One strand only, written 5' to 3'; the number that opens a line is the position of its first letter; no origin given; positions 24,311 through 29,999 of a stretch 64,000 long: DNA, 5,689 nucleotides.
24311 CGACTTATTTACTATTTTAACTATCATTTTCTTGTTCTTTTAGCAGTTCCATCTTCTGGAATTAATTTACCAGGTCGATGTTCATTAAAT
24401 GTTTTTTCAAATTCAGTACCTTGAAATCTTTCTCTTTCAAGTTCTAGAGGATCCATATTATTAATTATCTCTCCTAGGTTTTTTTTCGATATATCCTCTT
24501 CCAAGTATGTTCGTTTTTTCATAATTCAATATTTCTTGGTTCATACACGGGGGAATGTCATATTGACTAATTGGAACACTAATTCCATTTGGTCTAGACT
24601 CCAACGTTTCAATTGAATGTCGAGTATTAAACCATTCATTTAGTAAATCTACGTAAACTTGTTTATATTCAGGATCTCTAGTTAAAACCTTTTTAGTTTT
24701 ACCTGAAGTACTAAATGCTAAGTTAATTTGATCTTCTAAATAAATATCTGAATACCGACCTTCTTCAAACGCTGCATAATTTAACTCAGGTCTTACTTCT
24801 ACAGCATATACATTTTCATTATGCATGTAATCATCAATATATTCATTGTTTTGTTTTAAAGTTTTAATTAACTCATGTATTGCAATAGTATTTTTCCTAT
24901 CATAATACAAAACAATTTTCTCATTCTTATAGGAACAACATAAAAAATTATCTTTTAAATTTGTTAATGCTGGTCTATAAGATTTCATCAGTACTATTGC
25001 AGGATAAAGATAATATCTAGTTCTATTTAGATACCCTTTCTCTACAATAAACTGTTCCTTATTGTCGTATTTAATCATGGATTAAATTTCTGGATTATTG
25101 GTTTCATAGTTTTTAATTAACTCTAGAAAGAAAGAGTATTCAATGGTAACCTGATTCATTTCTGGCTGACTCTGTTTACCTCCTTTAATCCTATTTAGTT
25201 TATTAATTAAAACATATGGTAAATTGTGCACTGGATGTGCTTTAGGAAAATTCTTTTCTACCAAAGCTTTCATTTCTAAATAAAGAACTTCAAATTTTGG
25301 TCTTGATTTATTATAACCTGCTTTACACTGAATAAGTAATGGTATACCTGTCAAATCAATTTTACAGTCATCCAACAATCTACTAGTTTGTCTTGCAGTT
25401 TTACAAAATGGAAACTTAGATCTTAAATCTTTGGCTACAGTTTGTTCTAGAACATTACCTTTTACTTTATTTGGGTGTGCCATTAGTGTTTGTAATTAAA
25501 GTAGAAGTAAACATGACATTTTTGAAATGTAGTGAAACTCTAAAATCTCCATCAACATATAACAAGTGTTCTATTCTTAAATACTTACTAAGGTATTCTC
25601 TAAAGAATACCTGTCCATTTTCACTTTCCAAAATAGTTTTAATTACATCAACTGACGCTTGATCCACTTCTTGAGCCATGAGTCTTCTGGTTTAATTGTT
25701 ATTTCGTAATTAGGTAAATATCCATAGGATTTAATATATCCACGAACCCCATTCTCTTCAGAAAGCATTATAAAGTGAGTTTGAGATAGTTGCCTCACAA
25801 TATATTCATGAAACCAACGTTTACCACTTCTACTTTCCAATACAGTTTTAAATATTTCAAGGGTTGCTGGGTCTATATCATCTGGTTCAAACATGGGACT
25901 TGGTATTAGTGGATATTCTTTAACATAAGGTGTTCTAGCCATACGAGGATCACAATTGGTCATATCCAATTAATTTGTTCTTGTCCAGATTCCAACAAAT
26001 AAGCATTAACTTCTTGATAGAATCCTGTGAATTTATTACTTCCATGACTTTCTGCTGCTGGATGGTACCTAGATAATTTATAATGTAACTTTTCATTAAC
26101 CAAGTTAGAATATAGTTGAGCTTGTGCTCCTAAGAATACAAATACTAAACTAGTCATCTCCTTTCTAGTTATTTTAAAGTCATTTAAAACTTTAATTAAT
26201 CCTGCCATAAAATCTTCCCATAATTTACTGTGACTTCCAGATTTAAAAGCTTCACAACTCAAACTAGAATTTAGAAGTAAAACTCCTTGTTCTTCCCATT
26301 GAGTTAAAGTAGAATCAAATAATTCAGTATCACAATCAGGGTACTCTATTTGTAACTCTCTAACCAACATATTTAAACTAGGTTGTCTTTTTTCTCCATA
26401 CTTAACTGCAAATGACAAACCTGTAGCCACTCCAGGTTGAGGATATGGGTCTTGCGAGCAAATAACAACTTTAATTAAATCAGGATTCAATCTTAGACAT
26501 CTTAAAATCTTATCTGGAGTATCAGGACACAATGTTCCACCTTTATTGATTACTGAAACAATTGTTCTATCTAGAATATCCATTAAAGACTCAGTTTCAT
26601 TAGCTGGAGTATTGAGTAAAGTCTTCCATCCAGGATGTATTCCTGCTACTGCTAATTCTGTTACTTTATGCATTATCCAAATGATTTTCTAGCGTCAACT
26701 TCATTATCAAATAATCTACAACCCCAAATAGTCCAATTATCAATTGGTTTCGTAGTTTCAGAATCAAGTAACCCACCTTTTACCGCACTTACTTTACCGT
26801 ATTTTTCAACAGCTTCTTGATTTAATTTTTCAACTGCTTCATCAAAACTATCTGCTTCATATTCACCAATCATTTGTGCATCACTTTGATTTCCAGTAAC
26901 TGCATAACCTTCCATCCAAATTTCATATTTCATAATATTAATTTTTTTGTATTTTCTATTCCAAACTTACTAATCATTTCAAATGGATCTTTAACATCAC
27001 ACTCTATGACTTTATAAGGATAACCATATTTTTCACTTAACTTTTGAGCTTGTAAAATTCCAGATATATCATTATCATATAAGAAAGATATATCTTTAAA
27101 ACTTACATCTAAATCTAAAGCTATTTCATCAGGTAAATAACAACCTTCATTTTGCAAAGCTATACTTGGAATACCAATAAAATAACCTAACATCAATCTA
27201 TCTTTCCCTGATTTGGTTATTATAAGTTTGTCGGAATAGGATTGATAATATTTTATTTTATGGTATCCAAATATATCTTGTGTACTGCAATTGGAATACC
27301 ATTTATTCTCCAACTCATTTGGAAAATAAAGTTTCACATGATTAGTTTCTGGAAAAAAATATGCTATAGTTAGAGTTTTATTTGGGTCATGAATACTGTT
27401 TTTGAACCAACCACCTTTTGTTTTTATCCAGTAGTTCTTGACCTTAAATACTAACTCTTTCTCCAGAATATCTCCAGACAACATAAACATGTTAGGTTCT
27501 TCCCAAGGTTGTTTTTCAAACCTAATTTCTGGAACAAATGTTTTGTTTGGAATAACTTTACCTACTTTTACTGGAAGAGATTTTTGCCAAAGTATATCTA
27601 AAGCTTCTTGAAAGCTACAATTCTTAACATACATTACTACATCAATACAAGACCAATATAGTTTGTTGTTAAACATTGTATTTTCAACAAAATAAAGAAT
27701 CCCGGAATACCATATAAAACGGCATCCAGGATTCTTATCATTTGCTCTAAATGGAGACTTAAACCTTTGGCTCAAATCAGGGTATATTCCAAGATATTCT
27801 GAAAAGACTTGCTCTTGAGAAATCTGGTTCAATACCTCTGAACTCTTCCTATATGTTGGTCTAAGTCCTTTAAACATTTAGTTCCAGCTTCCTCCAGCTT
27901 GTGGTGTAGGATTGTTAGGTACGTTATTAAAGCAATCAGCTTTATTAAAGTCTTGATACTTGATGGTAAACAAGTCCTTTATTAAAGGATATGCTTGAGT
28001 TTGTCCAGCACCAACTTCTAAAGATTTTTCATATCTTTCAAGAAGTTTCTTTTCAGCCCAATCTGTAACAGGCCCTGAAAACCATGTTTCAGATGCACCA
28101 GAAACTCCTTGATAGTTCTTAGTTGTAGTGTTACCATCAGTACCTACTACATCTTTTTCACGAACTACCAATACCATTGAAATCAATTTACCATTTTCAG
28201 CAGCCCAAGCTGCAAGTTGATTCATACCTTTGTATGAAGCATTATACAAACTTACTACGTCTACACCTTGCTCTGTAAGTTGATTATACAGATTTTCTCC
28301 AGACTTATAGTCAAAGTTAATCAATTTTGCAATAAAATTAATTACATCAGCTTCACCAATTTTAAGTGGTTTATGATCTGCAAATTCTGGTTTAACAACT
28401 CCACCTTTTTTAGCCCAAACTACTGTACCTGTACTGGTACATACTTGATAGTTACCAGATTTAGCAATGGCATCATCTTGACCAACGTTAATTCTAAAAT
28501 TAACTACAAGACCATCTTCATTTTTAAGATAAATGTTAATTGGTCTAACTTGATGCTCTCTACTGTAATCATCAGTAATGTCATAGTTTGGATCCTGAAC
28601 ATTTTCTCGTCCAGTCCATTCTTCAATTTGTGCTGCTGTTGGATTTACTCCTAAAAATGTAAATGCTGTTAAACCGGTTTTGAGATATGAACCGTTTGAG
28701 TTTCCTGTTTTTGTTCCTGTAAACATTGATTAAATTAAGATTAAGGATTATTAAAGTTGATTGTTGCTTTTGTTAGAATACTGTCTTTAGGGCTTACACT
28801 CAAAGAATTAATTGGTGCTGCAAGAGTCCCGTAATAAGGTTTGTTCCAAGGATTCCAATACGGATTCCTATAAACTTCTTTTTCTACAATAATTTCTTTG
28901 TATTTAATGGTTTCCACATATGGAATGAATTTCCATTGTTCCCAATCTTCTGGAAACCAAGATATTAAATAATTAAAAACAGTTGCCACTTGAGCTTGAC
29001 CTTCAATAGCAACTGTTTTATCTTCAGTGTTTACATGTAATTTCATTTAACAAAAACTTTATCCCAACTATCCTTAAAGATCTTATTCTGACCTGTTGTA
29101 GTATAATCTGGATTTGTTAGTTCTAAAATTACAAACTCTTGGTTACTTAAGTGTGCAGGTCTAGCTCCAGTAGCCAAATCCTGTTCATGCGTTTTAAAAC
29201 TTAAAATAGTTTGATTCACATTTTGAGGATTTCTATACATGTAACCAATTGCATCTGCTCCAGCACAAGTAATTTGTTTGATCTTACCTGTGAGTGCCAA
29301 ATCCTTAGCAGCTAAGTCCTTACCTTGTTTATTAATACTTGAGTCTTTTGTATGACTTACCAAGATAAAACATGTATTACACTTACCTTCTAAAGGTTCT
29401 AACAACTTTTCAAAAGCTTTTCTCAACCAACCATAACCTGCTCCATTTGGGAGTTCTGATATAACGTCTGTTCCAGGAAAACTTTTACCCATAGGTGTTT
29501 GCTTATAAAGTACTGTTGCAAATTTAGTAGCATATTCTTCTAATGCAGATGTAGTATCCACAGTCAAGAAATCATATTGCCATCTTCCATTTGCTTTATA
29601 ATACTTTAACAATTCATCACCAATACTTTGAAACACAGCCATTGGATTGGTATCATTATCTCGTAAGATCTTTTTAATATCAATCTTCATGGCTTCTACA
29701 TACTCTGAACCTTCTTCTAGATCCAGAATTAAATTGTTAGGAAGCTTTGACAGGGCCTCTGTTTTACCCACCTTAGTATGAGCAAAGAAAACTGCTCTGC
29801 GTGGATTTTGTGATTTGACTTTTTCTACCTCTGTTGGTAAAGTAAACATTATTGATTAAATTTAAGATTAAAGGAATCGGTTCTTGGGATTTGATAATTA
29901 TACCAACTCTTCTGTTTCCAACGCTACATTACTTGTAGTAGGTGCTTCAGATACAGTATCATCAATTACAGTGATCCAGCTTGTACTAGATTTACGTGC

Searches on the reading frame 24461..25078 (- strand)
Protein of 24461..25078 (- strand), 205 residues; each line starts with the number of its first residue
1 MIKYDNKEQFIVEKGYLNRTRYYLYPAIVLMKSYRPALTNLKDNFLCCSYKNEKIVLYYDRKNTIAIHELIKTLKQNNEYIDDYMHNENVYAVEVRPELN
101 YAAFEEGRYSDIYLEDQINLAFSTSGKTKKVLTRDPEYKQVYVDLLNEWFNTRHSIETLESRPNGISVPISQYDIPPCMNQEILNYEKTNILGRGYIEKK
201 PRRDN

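Call 18: search_protein_families(library=phrogs, proteins=[window:24461-25078:-], max_evalue=0.001)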
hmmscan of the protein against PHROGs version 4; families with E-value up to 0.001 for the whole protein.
window:24461-25078:- (205 aa): 1 family
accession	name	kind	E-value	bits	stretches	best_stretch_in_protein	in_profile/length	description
phrog_14962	-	unknown function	3.3e-07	31.5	1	68-188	72-193/196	-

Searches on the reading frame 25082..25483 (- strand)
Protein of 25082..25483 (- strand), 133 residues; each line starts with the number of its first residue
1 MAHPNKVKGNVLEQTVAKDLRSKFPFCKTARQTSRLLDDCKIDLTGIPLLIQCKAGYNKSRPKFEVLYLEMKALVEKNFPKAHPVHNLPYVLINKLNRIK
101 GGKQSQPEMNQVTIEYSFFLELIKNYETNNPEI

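Call 18: search_protein_families(library=phrogs, proteins=[window:25082-25483:-], max_evalue=0.001)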
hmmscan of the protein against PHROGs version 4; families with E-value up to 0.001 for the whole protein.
window:25082-25483:- (133 aa): 2 families
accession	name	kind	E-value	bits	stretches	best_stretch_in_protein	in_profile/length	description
phrog_15993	-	unknown function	4.4e-11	44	1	4-117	6-118/177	-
phrog_244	-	DNA, RNA and nucleotide metabolism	2.1e-05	25.9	1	1-128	4-115/186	RusA-like Holliday junction resolvase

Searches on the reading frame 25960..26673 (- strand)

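Call 18: search_protein_families(library=phrogs, proteins=[window:25960-26673:-], max_evalue=0.001)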
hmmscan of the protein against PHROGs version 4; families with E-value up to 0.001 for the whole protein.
window:25960-26673:- (237 aa): 1 family
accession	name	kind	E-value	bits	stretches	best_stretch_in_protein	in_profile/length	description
phrog_12143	-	unknown function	9.5e-34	117.8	1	11-236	5-227/227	-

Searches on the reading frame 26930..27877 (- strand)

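Call 18: search_protein_families(library=phrogs, proteins=[window:26930-27877:-], max_evalue=0.001)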
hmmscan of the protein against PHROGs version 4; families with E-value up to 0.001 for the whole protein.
window:26930-27877:- (315 aa): 1 family
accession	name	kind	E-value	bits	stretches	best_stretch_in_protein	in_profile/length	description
phrog_12622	-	DNA, RNA and nucleotide metabolism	1.5e-19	71.3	2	131-295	171-332/415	DNA primase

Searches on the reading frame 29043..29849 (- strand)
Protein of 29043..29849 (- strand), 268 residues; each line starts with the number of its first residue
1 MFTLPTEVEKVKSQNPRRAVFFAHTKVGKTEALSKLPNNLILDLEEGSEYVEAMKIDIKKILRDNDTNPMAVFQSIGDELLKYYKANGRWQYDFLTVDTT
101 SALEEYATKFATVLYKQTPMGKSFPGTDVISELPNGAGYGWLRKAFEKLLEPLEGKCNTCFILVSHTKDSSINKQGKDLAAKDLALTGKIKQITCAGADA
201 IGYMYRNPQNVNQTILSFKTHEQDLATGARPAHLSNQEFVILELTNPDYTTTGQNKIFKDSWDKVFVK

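Call 18: search_protein_families(library=phrogs, proteins=[window:29043-29849:-], max_evalue=0.001)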
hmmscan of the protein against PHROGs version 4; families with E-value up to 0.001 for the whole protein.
window:29043-29849:- (268 aa): 1 family
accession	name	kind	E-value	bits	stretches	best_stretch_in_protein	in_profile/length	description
phrog_124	-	DNA, RNA and nucleotide metabolism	4.9e-15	56.8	1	9-228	35-232/382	Sak4-like ssDNA annealing protein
